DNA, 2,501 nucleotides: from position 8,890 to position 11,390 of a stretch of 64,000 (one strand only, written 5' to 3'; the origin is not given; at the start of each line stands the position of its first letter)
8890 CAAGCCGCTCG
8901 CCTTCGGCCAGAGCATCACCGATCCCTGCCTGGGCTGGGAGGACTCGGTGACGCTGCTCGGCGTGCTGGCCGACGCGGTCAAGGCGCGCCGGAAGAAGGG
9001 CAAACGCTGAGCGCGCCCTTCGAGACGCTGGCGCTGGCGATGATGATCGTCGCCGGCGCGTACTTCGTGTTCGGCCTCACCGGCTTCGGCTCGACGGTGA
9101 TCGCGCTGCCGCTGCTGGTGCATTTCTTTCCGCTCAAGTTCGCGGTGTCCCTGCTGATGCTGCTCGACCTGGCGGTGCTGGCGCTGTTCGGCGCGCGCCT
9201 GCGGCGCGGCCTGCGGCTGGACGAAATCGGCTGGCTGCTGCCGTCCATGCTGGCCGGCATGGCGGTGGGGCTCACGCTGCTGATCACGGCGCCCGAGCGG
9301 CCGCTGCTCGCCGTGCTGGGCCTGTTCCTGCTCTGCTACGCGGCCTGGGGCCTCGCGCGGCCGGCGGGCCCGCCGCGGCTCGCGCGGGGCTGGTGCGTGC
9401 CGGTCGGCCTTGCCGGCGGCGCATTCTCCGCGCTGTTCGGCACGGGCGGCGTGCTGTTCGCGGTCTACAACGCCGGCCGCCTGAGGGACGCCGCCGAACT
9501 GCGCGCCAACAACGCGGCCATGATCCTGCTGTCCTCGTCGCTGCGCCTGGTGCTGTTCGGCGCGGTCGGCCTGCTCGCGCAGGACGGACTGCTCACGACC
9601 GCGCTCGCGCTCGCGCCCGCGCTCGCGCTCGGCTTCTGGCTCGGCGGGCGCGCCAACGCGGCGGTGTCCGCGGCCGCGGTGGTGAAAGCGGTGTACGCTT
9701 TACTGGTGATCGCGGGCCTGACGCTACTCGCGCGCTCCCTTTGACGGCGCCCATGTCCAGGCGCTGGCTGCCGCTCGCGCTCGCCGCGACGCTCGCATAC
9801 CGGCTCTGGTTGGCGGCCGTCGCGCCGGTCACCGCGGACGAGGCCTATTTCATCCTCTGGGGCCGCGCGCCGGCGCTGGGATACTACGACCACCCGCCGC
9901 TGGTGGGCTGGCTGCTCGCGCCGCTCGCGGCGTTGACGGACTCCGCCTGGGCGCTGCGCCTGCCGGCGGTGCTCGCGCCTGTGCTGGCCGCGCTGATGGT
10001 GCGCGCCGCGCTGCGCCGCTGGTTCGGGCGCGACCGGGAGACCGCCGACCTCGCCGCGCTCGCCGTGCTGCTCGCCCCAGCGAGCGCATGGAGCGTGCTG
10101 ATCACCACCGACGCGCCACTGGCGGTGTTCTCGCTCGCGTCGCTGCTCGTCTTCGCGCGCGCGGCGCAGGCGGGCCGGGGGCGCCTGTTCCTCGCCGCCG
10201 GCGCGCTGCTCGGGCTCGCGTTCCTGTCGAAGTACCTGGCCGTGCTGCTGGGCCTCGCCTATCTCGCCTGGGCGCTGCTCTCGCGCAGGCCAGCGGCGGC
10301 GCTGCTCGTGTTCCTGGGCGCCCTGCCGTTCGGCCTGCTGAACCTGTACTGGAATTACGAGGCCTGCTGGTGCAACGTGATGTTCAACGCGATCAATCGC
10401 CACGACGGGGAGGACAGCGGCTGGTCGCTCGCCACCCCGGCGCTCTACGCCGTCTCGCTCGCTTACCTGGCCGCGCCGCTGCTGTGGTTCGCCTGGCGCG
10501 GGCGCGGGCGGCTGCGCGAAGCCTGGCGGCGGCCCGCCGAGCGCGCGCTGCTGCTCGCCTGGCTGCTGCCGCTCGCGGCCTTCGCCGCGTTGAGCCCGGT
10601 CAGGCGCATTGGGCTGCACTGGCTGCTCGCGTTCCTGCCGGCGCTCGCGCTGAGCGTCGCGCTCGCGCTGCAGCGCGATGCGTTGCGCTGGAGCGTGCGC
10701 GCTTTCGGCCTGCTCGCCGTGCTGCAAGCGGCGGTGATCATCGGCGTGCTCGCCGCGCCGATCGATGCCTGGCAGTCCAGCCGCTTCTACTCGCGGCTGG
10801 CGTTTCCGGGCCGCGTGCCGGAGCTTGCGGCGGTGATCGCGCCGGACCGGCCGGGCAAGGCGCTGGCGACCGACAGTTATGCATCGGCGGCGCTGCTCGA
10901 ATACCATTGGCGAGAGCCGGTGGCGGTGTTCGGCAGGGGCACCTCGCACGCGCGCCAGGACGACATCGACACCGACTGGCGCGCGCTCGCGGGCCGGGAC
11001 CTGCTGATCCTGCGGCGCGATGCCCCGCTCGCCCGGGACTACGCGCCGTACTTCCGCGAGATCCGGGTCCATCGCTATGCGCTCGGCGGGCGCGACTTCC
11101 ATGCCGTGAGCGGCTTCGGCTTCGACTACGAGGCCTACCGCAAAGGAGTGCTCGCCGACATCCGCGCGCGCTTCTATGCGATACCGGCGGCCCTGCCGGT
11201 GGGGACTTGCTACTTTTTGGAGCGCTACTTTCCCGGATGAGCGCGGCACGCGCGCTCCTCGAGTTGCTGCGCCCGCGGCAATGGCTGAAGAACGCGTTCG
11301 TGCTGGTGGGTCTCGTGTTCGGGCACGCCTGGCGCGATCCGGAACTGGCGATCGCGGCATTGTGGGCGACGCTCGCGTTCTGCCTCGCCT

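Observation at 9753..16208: Six-gene translationally coupled operon: GT-C glycosyltransferase, UbiA phosphoribosyltransferase-like enzyme, cNMP sensor, DedA::disulfide reductase, and two 'selenodomain/arsenosugar-associated' transferases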

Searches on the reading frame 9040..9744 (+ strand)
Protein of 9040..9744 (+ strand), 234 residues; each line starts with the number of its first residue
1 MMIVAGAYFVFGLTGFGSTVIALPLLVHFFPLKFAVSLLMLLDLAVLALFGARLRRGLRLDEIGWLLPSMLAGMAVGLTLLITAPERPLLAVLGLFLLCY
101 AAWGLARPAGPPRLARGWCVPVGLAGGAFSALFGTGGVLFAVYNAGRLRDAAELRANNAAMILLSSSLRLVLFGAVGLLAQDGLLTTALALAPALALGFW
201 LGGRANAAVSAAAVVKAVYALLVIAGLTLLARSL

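Call 10: search_protein_families(library=pfam, proteins=[window:9040-9744:+])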
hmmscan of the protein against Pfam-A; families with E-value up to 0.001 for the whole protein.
window:9040-9744:+ (234 aa): 1 family
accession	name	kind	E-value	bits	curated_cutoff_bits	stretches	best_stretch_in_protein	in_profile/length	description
PF01925.25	TauE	-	2.3e-21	77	32.6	1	3-228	4-236/237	Sulfite exporter TauE/SafE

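Call 11: search_protein_families(library=ncbifam, proteins=[window:9040-9744:+])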
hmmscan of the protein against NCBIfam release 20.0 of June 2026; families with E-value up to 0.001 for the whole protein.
window:9040-9744:+ (234 aa): 0 families

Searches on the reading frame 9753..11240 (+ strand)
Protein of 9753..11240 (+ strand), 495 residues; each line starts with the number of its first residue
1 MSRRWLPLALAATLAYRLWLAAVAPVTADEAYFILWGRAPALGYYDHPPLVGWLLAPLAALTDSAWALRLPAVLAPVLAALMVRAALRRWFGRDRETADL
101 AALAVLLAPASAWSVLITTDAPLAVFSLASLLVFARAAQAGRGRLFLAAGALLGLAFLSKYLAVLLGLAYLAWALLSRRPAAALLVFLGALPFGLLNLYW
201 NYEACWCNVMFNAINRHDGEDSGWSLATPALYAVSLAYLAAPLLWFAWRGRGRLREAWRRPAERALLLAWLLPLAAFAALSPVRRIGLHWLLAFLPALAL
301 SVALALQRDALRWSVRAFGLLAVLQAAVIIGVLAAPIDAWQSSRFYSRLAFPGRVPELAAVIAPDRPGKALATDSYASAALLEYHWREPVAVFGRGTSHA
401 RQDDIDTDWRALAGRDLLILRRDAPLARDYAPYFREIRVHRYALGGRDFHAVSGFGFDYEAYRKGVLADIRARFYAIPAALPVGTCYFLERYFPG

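Call 10: search_protein_families(library=pfam, proteins=[window:9753-11240:+])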
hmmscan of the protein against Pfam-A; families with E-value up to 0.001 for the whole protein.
window:9753-11240:+ (495 aa): 2 families
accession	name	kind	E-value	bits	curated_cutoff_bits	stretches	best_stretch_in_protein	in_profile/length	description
PF13231.12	PMT_2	-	1.8e-23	84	26.1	1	46-193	1-150/160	Dolichyl-phosphate-mannose-protein mannosyltransferase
PF02366.24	PMT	-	7.1e-05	22.9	22.7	1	63-177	80-202/245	Dolichyl-phosphate-mannose-protein mannosyltransferase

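Call 11: search_protein_families(library=ncbifam, proteins=[window:9753-11240:+])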
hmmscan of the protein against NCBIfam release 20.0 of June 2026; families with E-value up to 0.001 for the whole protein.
window:9753-11240:+ (495 aa): 0 families

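Call 53: search_solved_structures(query=window:9753-11240:+, max_evalue=0.01)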
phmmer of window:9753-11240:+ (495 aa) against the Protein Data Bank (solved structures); distinct sequences matched with E-value up to 0.01: 1.
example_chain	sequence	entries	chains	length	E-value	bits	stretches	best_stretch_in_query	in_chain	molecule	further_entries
7ong_A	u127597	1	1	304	0.00087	21.3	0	193-230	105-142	SAKe6BE-L1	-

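Call 57: find_homologous_proteins(query=window:9753-11240:+, max_evalue=1e-10)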
Query window:9753-11240:+ (495 aa): 926 proteins with E <= 1e-10 among 8000 candidates; the best 120 are listed.
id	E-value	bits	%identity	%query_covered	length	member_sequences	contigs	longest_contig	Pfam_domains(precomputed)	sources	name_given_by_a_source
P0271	0.0e+0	1054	100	100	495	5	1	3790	PF13231.13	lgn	-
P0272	8.0e-269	911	86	100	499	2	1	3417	PF13231.13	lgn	-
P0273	3.9e-266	902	85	99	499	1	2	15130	PF13231.13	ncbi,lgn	-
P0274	6.1e-265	898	84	100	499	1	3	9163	PF13231.13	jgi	jgi:4-amino-4-deoxy-L-arabinose transferase-like glycosyltransferase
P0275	9.3e-262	887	84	100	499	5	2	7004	PF13231.13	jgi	jgi:4-amino-4-deoxy-L-arabinose transferase-like glycosyltransferase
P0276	2.2e-254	863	81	100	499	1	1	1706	PF13231.13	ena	-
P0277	2.8e-244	830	79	98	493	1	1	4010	PF13231.13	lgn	-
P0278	8.8e-244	828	80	96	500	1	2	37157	PF13231.13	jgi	jgi:4-amino-4-deoxy-L-arabinose transferase-like glycosyltransferase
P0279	5.8e-242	822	77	99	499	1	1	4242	PF13231.13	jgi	-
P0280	6.9e-242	822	75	99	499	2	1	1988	PF13231.13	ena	-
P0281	3.4e-241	819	77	97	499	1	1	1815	PF13231.13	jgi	jgi:4-amino-4-deoxy-L-arabinose transferase-like glycosyltransferase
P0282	1.5e-240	817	77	99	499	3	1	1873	PF13231.13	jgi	jgi:4-amino-4-deoxy-L-arabinose transferase-like glycosyltransferase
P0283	3.8e-240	816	78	99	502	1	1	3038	PF13231.13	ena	-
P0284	5.0e-239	812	76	99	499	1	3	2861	PF13231.13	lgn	-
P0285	7.8e-239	812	78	97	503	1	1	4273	PF13231.13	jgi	-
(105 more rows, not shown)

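Call 69: predict_structure(alignment_id=A3)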
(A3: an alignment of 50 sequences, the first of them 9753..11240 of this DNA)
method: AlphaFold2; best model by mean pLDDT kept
length: 495 residues; sequences in the alignment: 50
mean_pLDDT: 78.0   pTM: 0.81
mean pLDDT of the five models: 78.0, 77.8, 75.9, 73.9, 68.9
residues with pLDDT >= 90: 178; 70-90: 171; 50-70: 92; < 50: 54
segments of 3 or more residues with pLDDT < 50: 42-49, 205-224, 396-405, 481-487
pLDDT, mean of each block of 10 residues (from residue 1): 75 85 73 63 46 61 75 87 96 94 86 56 87 97 96 86 90 97 97 79 50 43 58 79 93 96 97 85 64 86 94 92 81 70 54 73 92 79 81 59 58 92 84 94 78 93 78 56 47 49
secondary structure, 60 per line:
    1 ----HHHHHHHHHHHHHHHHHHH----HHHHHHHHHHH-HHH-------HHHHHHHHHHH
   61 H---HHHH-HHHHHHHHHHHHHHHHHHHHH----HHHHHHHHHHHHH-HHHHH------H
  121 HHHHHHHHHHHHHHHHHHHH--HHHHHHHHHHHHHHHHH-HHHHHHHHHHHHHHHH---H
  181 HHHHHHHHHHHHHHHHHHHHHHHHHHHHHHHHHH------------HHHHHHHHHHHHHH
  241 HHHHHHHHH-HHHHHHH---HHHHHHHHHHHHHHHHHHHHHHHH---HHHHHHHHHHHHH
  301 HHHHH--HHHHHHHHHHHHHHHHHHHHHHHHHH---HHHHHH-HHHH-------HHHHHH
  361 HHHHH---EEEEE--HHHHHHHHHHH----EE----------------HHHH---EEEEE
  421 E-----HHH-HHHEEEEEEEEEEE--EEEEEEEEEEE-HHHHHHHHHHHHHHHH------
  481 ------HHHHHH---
elements in order: H5-23 H28-38 H50-61 H65-68 H70-90 H95-107 H109-113 H120-140 H143-159 H161-176 H180-214 H227-249 H251-257 H261-284 H288-305 H308-333 H337-342 H344-347 H355-365 E369-373 H376-386 H409-412 E416-421 E434-444 E447-457 H459-474 H487-492

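Call 72: fold_search(model_id=the predicted structure, library=pdb)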
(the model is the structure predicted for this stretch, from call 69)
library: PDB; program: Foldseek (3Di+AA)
matches with E <= 10: 254; with E <= 0.001: 5
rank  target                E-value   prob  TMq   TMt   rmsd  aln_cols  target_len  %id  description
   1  5f15                  4.0e-07  1.00  0.60  0.56   8.5       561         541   18  Crystal Structure of ArnT from Cupriavidus metallidurans bound to Undecaprenyl phosphate (released 2016-02-17)
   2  7e9s_A                1.2e-04  1.00  0.48  0.30   9.5       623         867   14  Archaeal oligosaccharyltransferase AglB from Archaeoglobus fulgidus in complex with an inhibitory peptide and a dolich (released 2021-09-08)
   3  6gxc_A                4.4e-04  1.00  0.45  0.33  10.1       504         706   13  Bacterial oligosaccharyltransferase PglB in complex with an inhibitory peptide and a reactive lipid-linked oligosaccha (released 2018-11-14)
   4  5gmy_A                5.0e-04  1.00  0.48  0.31  13.8       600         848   15  Crystal structure of the Archaeoglobus fulgidus oligosaccharyltransferase (O29867_ARCFU) tethered with an acceptor pep (released 2017-02-01)
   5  5ogl_A                6.2e-04  1.00  0.45  0.33  12.4       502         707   13  Structure of bacterial oligosaccharyltransferase PglB in complex with an acceptor peptide and an lipid-linked oligosac (released 2017-10-25)
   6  9s6s_A                3.5e-03  1.00  0.49  0.45   9.7       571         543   13  Ternary cryo-EM structure of human ALG9 with Dol25-PP-GlcNAc2Man6, Dol25-P-Man and Fab (released 2026-03-18)
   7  9i5k_A                5.5e-03  1.00  0.41  0.41  10.2       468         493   15  Structure of the Chaetomium thermophilum Pmt4 homodimer (C2 symmetry) (released 2025-12-24)
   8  9n9j_I                6.2e-03  1.00  0.44  0.33  12.9       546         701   11  Structure of a GRP94 folding intermediate engaged with a CCDC134- and FKBP11-bound secretory translocon (released 2025-11-19)
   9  8b6l_I                6.8e-03  1.00  0.42  0.32  15.8       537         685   11  Subtomogram average of the human Sec61-TRAP-OSTA-translocon (released 2022-12-07)
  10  7bvc_B                1.1e-02  1.00  0.43  0.22   5.4       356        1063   15  Cryo-EM structure of Mycobacterium smegmatis arabinosyltransferase EmbA-EmbB-AcpM2 in complex with ethambutol (released 2020-04-29)
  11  6x0o                  1.1e-02  1.00  0.41  0.21   6.6       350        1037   14  Single-Particle Cryo-EM Structure of Arabinosyltransferase EmbB from Mycobacterium smegmatis (released 2020-06-10)
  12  6p25_B                1.3e-02  1.00  0.35  0.26   4.2       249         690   17  Structure of S. cerevisiae protein O-mannosyltransferase Pmt1-Pmt2 complex bound to the sugar donor and a peptide acce (released 2019-07-10)
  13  9i5l_A                1.3e-02  1.00  0.34  0.24   5.1       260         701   18  Structure of the Chaetomium thermophilum Pmt4 homodimer (C1 symmetry) (released 2025-12-24)
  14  7bvf_A                1.4e-02  1.00  0.41  0.21   7.8       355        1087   18  Cryo-EM structure of Mycobacterium tuberculosis arabinosyltransferase EmbA-EmbB-AcpM2 in complex with ethambutol (released 2020-04-29)
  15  8age_A                1.4e-02  1.00  0.44  0.35  12.2       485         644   12  Structure of yeast oligosaccharylransferase complex with acceptor peptide bound (released 2022-12-07)
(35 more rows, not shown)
